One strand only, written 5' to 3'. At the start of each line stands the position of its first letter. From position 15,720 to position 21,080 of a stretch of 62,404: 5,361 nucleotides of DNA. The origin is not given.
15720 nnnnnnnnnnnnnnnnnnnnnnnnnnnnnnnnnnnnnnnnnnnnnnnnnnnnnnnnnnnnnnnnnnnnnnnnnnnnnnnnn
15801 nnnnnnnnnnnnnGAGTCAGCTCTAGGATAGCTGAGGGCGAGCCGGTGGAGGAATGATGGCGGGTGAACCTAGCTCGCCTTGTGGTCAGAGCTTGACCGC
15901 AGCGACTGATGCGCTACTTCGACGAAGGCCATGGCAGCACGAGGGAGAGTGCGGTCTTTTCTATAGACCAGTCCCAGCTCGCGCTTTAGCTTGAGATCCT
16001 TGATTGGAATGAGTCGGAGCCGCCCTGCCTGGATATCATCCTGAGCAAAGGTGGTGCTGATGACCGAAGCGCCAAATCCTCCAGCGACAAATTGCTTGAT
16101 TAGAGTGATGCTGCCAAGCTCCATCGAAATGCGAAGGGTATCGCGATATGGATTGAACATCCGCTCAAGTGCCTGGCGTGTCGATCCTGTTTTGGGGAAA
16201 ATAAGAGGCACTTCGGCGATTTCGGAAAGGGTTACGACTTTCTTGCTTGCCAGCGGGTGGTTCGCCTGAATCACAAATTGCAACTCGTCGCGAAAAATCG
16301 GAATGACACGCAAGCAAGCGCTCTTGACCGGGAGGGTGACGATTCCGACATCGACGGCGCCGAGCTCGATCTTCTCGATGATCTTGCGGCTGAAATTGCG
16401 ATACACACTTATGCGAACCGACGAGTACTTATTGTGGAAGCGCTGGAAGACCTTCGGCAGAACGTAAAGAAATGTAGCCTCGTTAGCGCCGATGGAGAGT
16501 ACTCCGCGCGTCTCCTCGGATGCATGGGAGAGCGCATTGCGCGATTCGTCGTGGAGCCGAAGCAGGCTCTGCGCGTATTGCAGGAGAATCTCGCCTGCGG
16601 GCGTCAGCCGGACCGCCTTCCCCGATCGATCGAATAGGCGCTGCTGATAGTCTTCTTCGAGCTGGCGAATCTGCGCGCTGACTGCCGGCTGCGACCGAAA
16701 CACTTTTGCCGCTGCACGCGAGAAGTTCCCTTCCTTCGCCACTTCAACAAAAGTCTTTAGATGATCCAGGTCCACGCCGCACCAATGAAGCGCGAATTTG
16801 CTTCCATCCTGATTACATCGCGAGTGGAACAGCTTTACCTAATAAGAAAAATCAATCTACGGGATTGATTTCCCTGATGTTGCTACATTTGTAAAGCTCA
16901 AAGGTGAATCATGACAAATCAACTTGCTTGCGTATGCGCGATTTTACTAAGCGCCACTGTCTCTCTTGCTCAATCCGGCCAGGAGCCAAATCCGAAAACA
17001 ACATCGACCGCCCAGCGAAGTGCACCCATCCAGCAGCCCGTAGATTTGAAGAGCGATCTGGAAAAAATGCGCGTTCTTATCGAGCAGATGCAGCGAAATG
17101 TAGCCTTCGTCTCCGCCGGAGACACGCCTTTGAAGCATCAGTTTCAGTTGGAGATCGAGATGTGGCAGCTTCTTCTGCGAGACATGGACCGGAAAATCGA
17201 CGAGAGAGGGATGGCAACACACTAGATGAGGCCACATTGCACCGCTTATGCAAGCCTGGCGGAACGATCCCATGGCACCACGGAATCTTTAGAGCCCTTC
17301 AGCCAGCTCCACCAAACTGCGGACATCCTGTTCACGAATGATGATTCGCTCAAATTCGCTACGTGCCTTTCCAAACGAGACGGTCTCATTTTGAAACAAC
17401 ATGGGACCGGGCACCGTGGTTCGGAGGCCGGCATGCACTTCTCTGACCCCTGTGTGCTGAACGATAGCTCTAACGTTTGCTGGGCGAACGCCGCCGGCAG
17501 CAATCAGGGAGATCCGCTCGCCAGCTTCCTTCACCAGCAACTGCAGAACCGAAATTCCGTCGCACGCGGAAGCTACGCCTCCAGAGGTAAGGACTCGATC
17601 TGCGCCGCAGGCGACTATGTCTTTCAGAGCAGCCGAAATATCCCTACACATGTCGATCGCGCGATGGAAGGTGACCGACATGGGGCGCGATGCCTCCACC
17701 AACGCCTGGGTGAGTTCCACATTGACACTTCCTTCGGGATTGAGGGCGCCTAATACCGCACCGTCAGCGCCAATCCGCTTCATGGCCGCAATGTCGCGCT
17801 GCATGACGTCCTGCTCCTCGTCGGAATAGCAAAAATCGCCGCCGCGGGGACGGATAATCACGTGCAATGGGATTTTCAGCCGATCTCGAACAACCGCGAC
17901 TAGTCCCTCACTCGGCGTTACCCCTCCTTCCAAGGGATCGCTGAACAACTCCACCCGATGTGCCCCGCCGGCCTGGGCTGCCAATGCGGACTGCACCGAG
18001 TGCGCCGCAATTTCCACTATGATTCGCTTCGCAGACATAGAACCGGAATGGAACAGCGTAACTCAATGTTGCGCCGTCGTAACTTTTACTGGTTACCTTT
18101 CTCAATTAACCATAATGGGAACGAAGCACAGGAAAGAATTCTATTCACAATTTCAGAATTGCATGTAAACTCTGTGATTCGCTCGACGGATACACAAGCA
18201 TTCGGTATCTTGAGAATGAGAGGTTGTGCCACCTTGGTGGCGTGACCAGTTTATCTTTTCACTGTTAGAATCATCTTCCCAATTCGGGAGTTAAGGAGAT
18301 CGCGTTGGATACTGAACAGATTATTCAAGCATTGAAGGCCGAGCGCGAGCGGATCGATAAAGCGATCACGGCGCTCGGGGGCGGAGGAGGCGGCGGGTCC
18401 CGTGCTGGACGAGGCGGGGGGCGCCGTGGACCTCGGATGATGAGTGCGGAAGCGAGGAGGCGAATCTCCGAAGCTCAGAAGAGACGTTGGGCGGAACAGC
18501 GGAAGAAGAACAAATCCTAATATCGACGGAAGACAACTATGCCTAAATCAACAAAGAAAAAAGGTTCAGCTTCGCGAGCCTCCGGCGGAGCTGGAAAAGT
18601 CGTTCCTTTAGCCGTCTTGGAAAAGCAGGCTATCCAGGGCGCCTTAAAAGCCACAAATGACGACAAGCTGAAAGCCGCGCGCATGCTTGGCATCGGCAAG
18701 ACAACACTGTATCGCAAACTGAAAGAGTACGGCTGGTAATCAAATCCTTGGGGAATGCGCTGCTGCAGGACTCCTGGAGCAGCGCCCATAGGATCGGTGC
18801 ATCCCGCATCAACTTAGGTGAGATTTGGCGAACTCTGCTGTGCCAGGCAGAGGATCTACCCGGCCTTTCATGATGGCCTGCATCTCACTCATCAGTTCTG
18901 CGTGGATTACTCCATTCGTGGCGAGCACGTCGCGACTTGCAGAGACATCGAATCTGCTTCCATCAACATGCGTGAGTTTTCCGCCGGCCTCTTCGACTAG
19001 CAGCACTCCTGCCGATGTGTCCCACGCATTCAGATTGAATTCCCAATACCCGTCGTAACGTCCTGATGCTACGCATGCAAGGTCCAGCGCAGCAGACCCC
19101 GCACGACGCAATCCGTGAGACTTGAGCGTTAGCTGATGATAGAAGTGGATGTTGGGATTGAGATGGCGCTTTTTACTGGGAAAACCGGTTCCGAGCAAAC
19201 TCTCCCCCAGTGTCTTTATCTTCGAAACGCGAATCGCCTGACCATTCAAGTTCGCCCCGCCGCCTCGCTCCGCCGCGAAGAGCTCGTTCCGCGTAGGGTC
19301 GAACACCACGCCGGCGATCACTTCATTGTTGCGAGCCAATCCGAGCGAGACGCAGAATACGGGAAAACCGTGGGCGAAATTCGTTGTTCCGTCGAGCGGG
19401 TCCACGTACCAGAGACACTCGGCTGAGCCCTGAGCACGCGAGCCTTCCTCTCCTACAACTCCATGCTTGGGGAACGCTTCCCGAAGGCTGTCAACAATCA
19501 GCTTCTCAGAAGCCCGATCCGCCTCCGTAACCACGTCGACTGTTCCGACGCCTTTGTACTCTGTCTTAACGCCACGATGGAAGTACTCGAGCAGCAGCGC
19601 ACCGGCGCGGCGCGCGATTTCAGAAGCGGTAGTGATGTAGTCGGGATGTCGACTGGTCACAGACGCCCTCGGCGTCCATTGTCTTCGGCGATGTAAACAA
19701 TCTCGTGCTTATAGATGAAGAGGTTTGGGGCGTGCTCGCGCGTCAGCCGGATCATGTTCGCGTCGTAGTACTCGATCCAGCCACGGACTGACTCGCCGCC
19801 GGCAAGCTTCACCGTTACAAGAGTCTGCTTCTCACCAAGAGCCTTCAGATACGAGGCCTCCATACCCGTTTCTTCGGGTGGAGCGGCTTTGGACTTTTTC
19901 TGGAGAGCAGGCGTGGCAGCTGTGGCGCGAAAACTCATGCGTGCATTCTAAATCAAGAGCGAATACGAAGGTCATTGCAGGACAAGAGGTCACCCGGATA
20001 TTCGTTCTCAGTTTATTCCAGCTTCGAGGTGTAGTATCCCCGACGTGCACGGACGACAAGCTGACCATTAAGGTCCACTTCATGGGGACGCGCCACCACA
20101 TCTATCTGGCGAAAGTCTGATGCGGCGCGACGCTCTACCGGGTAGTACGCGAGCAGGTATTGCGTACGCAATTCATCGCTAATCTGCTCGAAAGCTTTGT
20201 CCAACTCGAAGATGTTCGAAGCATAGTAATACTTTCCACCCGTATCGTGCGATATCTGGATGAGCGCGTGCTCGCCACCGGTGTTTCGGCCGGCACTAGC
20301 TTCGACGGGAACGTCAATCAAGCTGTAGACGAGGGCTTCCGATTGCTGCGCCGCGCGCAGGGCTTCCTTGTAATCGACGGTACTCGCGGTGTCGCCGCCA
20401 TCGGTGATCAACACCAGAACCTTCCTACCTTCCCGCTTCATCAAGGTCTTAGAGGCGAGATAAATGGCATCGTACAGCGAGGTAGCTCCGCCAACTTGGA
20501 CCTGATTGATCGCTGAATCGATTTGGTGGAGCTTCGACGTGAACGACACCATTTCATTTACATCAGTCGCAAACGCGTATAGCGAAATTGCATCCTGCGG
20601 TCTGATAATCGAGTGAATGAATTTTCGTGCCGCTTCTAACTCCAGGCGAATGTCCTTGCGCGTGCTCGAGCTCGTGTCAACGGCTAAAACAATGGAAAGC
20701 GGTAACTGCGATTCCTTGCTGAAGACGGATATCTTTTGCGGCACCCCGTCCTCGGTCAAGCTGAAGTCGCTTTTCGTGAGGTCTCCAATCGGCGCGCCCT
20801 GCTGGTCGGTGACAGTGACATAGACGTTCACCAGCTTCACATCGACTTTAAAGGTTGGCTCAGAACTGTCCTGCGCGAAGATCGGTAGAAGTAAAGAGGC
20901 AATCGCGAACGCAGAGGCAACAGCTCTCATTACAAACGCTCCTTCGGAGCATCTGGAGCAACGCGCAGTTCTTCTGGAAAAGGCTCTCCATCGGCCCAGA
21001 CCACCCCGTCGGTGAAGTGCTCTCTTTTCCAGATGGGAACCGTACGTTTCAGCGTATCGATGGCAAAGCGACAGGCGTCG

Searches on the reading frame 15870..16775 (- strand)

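Call 51: search_protein_families(library=pfam, proteins=[window:15870-16775:-], max_evalue=0.0001)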
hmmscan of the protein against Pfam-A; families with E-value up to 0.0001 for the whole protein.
window:15870-16775:- (301 aa): 2 families
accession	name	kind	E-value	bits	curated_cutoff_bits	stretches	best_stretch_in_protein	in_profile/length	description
PF03466.25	LysR_substrate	-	2e-47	161.7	28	1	87-292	2-208/209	LysR substrate binding domain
PF00126.33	HTH_1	-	3.8e-24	84.9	26.6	1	3-62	1-60/60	Bacterial regulatory helix-turn-helix protein, lysR family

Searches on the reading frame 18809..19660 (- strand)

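Call 51: search_protein_families(library=pfam, proteins=[window:18809-19660:-], max_evalue=0.0001)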
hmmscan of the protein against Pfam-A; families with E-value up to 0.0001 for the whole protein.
window:18809-19660:- (283 aa): 1 family
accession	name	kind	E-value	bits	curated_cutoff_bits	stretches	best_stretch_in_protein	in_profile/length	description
PF00459.30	Inositol_P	-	3.9e-74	250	27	1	9-263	6-269/271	Inositol monophosphatase family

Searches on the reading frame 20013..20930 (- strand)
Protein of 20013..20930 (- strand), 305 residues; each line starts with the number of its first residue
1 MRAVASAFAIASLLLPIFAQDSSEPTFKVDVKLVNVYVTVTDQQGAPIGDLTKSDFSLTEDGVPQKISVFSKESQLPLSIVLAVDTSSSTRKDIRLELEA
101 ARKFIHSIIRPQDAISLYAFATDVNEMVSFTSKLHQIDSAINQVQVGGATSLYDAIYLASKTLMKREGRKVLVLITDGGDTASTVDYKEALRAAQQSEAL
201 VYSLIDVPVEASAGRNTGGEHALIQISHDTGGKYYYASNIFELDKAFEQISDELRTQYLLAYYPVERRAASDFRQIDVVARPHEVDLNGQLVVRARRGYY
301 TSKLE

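Call 51: search_protein_families(library=pfam, proteins=[window:20013-20930:-], max_evalue=0.0001)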
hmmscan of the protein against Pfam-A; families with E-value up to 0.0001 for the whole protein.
window:20013-20930:- (305 aa): 3 families
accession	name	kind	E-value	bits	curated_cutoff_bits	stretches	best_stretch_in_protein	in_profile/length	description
PF13519.12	VWA_2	-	1.4e-15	58.2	27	1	80-178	1-106/107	von Willebrand factor type A domain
PF00092.34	VWA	-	1e-13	52.3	23.8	1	80-248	2-173/174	von Willebrand factor type A domain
PF13768.12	VWA_3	-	5.2e-06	27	27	1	79-198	2-125/155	von Willebrand factor type A domain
